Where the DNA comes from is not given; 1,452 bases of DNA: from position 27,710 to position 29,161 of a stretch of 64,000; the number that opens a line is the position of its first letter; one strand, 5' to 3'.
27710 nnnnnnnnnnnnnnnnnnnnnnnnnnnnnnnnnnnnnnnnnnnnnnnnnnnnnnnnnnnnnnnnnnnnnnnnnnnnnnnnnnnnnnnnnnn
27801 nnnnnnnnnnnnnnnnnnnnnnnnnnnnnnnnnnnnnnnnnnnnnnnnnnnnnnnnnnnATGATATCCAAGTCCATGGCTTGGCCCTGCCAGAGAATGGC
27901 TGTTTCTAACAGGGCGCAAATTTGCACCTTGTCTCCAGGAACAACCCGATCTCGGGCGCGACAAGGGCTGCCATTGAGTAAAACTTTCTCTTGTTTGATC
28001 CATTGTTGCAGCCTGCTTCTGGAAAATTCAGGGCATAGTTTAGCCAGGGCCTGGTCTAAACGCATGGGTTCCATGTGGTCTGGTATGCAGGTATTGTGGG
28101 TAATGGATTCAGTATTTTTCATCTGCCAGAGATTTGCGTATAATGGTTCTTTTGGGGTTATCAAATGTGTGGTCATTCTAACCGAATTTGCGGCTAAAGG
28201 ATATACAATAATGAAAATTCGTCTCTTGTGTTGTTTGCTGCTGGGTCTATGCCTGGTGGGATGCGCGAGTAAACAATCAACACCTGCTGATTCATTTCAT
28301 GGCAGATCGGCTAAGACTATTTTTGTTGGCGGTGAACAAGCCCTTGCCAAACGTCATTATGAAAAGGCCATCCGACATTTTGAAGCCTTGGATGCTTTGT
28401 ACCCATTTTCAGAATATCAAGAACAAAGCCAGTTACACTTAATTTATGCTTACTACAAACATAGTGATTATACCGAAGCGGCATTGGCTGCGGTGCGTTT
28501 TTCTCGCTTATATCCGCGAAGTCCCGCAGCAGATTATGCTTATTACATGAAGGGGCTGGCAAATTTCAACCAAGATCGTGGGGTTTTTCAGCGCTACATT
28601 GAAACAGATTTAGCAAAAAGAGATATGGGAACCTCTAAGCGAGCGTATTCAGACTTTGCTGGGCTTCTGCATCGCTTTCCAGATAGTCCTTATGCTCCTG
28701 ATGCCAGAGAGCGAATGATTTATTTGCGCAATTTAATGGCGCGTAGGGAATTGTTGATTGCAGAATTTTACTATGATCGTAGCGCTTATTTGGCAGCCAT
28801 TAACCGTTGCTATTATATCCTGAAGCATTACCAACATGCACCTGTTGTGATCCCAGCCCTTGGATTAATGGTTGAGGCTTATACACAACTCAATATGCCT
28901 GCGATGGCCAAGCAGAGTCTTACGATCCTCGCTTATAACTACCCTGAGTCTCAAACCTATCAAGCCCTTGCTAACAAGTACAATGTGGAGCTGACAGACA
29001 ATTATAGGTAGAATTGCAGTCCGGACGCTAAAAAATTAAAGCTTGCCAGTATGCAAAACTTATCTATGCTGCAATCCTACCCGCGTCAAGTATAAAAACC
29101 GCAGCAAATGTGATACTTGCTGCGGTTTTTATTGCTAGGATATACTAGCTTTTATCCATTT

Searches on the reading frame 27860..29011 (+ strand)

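Call 54: search_protein_families(library=pfam, proteins=[window:27860-29011:+], max_evalue=0.00001)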
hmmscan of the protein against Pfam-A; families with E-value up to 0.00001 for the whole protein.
window:27860-29011:+ (383 aa): 2 families
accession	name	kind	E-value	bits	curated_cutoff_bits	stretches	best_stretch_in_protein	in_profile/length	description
PF13525.12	YfiO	-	1.8e-64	217.7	25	1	150-353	4-200/203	Outer membrane lipoprotein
PF13512.12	TPR_18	-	2.1e-43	148.4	21.9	1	151-286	10-145/145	Tetratricopeptide repeat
